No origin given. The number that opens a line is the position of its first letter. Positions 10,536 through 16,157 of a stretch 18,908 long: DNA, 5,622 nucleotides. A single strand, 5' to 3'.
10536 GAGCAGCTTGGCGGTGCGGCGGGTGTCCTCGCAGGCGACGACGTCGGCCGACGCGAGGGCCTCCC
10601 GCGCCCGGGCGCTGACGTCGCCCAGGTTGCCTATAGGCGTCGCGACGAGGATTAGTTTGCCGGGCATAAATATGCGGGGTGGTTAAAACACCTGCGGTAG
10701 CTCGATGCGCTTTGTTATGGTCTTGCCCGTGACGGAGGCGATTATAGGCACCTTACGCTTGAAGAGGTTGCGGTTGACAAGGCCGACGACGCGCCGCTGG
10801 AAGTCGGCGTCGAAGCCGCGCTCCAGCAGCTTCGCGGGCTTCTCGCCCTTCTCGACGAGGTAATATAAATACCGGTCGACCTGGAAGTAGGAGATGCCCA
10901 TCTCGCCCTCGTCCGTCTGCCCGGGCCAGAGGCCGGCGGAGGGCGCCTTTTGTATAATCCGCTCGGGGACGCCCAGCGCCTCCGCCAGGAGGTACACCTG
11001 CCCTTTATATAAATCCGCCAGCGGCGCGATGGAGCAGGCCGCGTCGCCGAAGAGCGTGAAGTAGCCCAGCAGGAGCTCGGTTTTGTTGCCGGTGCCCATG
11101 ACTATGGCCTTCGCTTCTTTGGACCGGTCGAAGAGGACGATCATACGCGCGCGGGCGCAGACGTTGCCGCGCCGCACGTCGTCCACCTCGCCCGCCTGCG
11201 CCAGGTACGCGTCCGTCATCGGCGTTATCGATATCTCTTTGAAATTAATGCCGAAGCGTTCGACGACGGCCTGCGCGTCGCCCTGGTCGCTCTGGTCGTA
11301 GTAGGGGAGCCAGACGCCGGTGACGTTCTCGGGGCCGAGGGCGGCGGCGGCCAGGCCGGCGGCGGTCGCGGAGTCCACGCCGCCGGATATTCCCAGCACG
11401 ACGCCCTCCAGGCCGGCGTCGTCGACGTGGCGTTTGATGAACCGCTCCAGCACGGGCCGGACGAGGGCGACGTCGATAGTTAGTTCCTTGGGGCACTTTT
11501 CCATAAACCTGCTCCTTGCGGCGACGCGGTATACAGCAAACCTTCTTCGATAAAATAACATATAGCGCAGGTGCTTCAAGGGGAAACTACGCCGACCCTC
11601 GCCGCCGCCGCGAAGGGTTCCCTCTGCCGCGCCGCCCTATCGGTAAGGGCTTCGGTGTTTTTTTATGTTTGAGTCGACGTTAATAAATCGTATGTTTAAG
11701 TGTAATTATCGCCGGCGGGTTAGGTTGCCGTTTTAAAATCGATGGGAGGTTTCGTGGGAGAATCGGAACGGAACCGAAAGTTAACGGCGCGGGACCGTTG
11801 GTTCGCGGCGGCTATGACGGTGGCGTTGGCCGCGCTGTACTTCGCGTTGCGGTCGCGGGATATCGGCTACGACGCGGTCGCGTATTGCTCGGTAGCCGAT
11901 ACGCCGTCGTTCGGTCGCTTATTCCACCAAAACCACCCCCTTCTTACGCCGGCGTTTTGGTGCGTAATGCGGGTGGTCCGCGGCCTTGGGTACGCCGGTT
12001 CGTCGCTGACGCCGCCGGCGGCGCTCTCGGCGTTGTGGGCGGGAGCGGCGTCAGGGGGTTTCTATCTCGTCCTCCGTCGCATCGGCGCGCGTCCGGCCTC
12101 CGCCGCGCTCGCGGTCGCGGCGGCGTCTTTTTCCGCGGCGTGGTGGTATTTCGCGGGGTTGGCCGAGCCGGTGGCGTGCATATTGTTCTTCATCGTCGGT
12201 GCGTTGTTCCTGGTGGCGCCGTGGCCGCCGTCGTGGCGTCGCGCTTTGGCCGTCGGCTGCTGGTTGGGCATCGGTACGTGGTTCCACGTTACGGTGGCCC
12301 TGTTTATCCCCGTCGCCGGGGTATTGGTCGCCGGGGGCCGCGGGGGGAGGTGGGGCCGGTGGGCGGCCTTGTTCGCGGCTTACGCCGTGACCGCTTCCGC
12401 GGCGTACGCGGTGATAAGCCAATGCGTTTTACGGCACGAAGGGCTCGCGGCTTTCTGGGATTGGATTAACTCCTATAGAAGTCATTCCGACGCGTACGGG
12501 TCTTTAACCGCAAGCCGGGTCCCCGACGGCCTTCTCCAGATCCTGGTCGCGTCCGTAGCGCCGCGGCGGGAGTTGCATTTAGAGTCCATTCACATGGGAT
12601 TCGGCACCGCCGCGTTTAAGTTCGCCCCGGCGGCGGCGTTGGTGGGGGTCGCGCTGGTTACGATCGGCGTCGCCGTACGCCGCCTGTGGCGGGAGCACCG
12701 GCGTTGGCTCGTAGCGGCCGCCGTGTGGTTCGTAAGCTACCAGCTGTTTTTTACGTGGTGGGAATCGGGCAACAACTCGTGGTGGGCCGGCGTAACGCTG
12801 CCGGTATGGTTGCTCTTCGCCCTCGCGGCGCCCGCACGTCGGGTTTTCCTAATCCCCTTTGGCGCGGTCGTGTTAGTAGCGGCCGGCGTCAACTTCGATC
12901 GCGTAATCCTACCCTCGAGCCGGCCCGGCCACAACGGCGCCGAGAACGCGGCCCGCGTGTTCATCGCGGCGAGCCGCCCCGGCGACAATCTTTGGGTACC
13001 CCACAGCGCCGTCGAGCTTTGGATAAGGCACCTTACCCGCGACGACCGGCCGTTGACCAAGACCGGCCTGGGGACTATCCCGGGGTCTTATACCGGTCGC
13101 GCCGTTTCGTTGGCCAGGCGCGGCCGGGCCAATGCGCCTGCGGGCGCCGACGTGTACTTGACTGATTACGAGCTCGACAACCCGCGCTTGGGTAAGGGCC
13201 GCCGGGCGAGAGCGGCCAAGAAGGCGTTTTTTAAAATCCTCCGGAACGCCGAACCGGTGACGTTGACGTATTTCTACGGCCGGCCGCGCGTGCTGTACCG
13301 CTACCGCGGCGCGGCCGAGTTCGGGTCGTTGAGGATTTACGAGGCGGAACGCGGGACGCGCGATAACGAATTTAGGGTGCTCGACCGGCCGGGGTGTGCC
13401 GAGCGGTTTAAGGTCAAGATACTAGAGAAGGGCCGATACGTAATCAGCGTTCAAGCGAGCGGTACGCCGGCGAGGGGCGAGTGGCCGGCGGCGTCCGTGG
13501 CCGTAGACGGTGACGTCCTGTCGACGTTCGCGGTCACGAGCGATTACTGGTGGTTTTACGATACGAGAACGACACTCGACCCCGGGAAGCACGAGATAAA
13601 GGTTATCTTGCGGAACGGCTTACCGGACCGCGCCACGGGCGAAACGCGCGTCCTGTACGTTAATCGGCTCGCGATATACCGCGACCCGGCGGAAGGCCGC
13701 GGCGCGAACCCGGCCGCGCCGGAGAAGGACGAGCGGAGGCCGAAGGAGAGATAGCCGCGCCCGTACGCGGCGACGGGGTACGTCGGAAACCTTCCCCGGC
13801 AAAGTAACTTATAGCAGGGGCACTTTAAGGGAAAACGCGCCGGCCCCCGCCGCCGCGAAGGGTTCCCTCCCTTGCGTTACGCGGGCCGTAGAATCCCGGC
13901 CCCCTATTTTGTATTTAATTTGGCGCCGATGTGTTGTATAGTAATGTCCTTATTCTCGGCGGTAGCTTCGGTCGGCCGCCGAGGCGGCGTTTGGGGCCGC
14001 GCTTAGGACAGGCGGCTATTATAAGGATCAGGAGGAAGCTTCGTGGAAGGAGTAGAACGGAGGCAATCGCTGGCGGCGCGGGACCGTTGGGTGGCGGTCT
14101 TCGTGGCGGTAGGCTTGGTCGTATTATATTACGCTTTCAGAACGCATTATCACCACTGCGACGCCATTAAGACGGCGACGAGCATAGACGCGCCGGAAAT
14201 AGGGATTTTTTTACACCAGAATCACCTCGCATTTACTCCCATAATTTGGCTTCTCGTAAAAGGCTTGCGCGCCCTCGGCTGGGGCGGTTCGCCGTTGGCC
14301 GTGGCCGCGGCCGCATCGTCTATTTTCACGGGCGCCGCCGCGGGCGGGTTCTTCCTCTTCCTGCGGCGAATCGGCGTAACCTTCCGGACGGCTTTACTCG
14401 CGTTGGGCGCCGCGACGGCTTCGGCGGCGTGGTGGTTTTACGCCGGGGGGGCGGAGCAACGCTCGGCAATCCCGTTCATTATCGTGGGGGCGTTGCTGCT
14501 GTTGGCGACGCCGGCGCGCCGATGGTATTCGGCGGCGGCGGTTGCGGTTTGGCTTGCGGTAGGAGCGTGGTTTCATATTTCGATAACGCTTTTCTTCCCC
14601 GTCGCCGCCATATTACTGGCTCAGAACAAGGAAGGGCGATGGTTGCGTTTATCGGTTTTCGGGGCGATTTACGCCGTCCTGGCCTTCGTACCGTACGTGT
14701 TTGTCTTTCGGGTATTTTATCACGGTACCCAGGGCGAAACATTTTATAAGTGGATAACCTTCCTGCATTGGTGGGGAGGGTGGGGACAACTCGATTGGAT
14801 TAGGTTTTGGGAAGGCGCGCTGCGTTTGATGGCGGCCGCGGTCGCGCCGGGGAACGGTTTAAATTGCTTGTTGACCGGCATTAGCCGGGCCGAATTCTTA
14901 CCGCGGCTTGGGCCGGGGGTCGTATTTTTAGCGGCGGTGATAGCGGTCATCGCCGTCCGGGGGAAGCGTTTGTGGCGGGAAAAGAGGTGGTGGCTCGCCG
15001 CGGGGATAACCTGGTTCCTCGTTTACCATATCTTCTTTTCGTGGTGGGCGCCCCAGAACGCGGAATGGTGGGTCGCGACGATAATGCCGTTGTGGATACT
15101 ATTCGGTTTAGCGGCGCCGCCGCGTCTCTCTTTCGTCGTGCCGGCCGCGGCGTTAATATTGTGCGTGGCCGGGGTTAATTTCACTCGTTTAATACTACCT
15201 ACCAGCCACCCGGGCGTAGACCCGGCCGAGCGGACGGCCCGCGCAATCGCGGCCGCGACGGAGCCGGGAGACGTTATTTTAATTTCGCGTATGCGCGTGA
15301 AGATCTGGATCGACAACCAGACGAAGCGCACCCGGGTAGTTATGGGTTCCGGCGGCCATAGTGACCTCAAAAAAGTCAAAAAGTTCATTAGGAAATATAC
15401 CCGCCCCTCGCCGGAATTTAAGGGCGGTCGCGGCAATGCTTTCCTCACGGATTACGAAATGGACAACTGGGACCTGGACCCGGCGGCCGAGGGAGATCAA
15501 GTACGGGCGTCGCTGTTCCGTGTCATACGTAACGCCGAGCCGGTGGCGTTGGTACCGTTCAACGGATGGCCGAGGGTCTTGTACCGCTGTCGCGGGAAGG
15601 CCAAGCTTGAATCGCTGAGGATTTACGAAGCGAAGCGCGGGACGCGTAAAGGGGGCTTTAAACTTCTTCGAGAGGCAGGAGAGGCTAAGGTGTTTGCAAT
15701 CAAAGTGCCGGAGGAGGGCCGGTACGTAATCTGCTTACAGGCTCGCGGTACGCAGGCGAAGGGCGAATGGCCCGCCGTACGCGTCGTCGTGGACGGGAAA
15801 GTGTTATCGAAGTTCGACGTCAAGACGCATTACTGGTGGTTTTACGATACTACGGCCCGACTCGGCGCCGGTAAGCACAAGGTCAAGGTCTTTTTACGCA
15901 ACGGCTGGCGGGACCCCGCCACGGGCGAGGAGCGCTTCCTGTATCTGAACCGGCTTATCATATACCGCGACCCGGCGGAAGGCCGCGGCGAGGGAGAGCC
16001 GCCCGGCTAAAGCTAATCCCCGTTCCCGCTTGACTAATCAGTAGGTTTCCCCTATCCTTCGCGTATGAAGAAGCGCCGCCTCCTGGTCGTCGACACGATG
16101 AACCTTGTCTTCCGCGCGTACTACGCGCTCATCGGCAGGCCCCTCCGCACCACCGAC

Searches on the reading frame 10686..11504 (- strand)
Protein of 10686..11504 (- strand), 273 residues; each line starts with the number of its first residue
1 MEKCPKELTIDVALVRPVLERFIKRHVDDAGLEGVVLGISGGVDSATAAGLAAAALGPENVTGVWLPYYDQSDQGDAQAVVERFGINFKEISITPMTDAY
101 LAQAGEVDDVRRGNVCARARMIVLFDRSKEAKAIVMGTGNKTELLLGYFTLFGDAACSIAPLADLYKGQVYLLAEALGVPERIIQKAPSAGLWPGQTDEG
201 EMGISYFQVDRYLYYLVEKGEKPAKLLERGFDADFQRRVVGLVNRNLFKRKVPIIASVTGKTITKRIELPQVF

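Call 44: find_encoding_contigs(protein=window:10686-11504:-, flank=10000, max_places=10)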
Protein window:10686-11504:- (273 aa): 6 contigs read that carry it; 6 places shown.
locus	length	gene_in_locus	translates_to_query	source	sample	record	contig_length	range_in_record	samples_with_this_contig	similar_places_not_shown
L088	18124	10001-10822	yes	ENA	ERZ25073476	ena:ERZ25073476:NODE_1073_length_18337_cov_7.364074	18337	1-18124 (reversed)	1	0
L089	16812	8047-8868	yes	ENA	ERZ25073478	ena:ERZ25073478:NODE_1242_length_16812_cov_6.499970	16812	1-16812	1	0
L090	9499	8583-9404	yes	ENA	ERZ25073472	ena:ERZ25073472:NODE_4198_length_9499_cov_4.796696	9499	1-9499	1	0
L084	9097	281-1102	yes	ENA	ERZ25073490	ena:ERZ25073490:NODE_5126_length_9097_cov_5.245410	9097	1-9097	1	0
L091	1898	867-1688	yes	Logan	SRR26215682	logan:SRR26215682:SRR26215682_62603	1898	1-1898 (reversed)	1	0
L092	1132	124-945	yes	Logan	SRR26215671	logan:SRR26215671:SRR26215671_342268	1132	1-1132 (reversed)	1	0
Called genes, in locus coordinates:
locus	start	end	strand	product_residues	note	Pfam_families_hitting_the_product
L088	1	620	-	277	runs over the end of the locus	?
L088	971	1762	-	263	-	-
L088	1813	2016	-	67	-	-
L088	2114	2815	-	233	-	-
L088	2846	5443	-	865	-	PF02739:5_3_exonuc_N, PF01367:5_3_exonuc, PF00476:DNA_pol_A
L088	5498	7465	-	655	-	PF16841:CBM60 (weak)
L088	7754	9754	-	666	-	PF16841:CBM60 (faint)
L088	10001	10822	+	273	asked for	PF02540:NAD_synthase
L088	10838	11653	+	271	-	PF00590:TP_methylase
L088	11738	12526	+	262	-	PF02405:MlaE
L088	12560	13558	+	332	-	PF01075:Glyco_transf_9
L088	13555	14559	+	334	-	PF01075:Glyco_transf_9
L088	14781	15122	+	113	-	PF00825:Ribonuclease_P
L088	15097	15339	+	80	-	PF01809:YidD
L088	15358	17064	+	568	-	PF14849:YidC_periplas, PF02096:60KD_IMP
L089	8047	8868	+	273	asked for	PF02540:NAD_synthase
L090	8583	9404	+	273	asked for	PF02540:NAD_synthase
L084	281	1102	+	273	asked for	PF02540:NAD_synthase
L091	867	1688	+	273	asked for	PF02540:NAD_synthase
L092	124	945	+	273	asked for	PF02540:NAD_synthase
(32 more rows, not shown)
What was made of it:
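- In that same sample the Zixibacteriota contig (6.5x) has polA followed by the LolA-like gene (call 44).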

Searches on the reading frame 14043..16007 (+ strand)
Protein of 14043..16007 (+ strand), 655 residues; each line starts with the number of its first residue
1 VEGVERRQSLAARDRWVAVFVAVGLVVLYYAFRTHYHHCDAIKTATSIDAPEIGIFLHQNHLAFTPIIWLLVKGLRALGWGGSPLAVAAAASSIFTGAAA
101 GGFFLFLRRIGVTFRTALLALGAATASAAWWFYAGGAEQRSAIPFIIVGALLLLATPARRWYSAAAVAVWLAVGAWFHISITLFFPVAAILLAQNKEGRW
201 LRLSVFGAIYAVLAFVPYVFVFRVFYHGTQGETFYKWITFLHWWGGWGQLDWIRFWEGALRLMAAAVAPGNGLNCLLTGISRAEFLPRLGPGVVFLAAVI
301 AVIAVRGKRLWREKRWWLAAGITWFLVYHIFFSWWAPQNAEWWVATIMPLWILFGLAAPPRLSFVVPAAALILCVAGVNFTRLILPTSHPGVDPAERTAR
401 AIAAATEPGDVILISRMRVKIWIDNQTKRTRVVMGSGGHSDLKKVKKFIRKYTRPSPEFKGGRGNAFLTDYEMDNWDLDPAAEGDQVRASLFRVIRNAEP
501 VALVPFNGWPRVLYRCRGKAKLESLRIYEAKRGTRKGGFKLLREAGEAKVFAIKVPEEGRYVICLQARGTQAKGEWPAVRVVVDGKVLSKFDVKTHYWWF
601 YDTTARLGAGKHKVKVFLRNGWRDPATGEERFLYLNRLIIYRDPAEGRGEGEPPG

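Call 9: search_protein_families(library=pfam, proteins=[window:14043-16007:+], max_evalue=0.01)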
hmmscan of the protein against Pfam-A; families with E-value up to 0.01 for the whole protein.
window:14043-16007:+ (655 aa): 2 families
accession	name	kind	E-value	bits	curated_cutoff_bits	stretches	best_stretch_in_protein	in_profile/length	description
PF16841.11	CBM60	-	1.1e-06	29.5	28.2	1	563-638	2-74/91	Ca-dependent carbohydrate-binding module xylan-binding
PF16990.11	CBM_35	-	0.0067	17.2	28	0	521-622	9-110/121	Carbohydrate binding module (family 35)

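Call 15: find_encoding_contigs(protein=window:14043-16007:+, flank=10000, max_places=5)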
Protein window:14043-16007:+ (655 aa): 1 contig read that carries it; 1 place shown.
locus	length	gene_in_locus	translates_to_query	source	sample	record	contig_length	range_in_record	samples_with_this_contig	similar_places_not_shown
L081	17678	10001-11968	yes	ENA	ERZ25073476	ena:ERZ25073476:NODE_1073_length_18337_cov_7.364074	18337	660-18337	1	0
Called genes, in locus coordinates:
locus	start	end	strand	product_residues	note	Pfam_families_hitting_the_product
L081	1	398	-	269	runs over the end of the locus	PF14804:Jag_N, PF01424:R3H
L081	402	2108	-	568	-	PF14849:YidC_periplas, PF02096:60KD_IMP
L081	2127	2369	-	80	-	PF01809:YidD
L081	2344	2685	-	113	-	PF00825:Ribonuclease_P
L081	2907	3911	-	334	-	PF01075:Glyco_transf_9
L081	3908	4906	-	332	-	PF01075:Glyco_transf_9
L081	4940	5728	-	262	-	PF02405:MlaE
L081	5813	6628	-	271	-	PF00590:TP_methylase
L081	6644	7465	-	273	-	PF02540:NAD_synthase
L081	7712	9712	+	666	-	PF16841:CBM60 (faint)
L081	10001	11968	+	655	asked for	PF16841:CBM60 (weak)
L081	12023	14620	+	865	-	PF02739:5_3_exonuc_N, PF01367:5_3_exonuc, PF00476:DNA_pol_A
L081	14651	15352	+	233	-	-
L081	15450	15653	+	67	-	-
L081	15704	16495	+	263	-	-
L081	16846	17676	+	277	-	?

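Call 24: search_protein_families(library=pfam, proteins=[L081:14651-15349:+, L081:15450-15650:+, L081:15704-16492:+], max_evalue=0.01)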
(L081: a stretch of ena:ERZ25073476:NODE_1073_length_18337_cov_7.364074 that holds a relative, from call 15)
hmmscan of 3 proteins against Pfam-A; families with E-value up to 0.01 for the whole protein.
L081:14651-15349:+ (233 aa): 3 families
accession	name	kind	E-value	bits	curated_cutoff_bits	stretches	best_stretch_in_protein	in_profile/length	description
PF18939.6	DUF5686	-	0.00011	21.2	39.2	1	65-232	64-245/669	Family of unknown function (DUF5686)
PF17131.11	LolA_like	-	0.00014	22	30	1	113-232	66-177/184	Outer membrane lipoprotein-sorting protein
PF03548.22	LolA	-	0.0088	16.2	23.6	0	44-81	4-41/165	Outer membrane lipoprotein carrier protein LolA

L081:15450-15650:+ (67 aa): 0 families

L081:15704-16492:+ (263 aa): 0 families
